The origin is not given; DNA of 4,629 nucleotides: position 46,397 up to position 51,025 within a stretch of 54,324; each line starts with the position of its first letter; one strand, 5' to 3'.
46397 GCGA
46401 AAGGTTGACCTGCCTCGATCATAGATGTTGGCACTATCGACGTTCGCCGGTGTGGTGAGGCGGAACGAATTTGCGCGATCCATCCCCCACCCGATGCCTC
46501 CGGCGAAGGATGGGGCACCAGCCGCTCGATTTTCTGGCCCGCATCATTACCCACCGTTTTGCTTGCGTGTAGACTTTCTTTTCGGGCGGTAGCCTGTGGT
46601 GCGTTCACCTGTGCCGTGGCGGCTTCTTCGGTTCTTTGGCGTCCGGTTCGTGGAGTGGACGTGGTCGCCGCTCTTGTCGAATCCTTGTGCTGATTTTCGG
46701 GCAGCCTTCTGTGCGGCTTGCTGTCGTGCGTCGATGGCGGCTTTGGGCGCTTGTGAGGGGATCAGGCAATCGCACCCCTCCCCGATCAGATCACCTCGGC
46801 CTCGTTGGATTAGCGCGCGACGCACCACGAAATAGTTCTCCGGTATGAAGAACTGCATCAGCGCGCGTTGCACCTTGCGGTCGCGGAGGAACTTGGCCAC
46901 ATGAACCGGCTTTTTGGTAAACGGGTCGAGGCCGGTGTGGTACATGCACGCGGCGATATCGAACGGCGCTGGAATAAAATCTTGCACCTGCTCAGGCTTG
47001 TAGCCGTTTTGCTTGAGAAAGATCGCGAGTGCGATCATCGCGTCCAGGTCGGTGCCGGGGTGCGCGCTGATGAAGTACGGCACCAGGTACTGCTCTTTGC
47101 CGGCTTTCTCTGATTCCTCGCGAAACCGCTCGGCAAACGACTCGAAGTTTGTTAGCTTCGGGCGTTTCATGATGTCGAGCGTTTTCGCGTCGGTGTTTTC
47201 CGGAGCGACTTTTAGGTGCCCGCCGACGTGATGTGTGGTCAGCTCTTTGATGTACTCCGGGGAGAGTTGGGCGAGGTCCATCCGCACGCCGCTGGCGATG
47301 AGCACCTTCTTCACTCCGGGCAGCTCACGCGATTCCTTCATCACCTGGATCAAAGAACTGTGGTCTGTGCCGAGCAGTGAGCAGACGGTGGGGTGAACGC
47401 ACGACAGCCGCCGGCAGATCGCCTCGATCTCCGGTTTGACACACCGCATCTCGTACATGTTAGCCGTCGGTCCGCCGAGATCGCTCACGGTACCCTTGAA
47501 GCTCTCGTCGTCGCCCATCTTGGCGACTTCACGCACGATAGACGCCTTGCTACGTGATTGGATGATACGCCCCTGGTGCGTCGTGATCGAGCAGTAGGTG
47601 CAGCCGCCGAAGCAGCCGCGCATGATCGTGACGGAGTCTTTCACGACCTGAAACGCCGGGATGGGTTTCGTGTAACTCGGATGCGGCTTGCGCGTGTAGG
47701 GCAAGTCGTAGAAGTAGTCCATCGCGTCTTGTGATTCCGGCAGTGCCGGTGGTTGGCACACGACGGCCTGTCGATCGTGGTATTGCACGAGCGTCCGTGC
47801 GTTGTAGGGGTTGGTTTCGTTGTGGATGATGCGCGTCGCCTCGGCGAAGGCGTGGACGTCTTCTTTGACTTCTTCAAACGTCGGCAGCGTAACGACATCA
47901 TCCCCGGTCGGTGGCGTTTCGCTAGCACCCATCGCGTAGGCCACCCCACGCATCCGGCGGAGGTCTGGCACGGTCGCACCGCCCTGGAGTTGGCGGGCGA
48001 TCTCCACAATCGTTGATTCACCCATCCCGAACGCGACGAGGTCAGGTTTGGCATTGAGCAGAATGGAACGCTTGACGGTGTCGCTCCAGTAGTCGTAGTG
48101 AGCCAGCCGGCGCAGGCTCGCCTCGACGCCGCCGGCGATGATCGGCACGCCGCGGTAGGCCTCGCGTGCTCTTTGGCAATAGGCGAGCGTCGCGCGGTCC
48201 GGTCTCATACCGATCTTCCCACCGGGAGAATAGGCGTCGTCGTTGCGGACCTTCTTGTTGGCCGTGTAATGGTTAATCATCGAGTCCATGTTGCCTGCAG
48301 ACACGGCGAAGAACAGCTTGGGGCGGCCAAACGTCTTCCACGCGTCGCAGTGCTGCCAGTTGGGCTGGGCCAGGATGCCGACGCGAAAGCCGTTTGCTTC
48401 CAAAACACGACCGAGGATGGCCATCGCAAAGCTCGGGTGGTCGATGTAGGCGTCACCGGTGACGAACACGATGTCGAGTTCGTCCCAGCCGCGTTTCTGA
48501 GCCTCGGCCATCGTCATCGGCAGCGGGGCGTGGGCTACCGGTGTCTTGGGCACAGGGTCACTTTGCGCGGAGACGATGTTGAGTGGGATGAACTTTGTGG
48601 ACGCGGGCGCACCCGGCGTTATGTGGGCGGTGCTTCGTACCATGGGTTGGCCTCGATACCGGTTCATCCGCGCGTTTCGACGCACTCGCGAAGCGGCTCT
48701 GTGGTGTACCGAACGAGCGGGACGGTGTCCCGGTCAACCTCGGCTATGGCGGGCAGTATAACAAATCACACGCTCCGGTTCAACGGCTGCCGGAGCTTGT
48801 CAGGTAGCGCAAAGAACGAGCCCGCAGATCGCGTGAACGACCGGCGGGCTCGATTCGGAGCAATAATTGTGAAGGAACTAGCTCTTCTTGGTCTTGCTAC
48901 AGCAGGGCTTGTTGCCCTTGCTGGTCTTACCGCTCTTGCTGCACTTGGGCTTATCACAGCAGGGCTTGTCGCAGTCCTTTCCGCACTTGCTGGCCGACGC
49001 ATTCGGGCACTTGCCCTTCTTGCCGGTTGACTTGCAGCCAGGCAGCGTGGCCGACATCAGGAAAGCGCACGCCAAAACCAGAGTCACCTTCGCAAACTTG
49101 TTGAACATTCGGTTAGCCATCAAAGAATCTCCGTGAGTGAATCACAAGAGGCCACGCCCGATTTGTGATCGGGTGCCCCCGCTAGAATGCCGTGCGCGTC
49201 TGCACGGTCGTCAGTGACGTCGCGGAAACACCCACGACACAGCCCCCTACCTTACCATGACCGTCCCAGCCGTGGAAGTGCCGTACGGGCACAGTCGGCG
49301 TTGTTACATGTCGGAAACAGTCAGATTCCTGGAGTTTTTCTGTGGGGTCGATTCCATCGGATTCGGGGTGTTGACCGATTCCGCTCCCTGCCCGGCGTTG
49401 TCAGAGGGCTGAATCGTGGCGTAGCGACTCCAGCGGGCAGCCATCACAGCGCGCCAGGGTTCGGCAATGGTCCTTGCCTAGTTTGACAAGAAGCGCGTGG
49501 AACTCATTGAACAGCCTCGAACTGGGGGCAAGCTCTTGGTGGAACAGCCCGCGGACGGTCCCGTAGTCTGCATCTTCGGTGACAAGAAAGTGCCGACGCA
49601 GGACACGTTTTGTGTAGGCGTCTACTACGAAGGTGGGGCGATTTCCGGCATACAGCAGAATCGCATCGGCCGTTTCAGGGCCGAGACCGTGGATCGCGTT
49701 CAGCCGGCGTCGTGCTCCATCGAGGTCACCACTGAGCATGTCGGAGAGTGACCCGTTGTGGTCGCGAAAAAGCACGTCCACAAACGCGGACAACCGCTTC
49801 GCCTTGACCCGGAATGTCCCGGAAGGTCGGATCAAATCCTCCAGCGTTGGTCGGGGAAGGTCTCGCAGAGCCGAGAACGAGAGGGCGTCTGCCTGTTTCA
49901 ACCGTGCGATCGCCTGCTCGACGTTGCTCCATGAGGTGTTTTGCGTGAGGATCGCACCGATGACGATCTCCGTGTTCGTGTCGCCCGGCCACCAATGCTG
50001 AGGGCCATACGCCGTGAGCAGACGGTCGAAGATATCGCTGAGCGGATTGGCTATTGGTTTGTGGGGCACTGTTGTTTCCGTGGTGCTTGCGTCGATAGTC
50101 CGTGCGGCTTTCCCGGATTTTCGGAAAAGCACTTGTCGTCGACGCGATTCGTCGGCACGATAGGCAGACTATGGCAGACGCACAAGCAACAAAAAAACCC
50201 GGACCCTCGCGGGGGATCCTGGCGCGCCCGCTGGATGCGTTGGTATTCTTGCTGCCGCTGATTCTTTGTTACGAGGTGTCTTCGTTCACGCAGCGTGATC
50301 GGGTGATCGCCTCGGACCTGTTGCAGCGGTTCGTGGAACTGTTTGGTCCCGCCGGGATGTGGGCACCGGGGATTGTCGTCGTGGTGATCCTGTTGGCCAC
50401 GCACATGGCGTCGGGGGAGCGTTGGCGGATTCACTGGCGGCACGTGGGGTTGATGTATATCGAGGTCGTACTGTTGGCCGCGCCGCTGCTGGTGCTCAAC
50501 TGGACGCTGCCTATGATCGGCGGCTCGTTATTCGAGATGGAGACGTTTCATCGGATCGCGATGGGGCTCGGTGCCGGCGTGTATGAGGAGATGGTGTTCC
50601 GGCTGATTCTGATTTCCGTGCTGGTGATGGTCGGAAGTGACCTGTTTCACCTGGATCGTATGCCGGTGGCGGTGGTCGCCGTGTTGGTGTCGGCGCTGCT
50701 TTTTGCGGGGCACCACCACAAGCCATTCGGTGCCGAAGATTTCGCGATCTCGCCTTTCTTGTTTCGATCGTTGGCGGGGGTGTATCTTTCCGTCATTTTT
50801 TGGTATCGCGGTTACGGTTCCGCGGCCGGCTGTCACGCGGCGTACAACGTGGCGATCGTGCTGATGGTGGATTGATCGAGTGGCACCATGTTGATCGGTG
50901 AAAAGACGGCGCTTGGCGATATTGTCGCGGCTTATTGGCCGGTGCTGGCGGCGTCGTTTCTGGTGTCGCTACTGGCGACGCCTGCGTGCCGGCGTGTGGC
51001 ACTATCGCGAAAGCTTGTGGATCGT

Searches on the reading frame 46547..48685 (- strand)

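Call 10: search_protein_families(library=pfam, proteins=[window:46547-48685:-])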
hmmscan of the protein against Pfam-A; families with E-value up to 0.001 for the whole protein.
window:46547-48685:- (712 aa): 3 families
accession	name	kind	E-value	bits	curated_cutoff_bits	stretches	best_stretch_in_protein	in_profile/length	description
PF08497.15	Radical_SAM_N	-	5.6e-128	426.9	25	1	55-351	2-301/301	Radical SAM N-terminal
PF11842.13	DUF3362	-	2.9e-26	92.9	27.6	1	565-686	1-128/151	Domain of unknown function (DUF3362)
PF04055.27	Radical_SAM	-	4.3e-08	33.9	29.5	1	353-524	2-139/166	Radical SAM superfamily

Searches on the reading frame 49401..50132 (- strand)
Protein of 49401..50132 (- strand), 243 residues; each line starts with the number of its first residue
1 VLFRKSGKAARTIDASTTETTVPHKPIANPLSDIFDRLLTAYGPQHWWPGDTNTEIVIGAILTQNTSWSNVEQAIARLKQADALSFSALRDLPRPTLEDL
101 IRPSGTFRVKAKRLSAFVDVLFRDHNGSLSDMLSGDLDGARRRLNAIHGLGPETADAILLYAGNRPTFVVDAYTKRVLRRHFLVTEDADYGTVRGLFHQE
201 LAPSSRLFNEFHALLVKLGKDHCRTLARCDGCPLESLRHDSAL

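Call 13: search_protein_families(library=pfam, proteins=[window:49401-50132:-])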
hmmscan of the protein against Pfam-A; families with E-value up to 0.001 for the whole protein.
window:49401-50132:- (243 aa): 1 family
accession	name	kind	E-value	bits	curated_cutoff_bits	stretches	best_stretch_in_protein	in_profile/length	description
PF00730.31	HhH-GPD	-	3.2e-16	60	26.2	1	58-197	1-102/108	HhH-GPD superfamily base excision DNA repair protein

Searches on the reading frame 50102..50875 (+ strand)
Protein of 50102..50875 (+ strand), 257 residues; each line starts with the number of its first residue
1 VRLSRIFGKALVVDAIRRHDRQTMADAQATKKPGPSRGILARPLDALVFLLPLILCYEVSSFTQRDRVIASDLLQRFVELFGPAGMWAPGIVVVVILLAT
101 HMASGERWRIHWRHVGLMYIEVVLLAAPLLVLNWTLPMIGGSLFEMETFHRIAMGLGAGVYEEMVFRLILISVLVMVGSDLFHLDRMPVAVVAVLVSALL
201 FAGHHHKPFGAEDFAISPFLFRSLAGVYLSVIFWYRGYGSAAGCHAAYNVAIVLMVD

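Call 13: search_protein_families(library=pfam, proteins=[window:50102-50875:+])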
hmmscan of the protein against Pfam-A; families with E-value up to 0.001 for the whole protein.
window:50102-50875:+ (257 aa): 1 family
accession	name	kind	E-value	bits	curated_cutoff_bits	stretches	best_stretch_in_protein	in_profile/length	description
PF02517.21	Rce1-like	-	1.8e-09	38.2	22.4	1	151-250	8-92/93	Type II CAAX prenyl endopeptidase Rce1-like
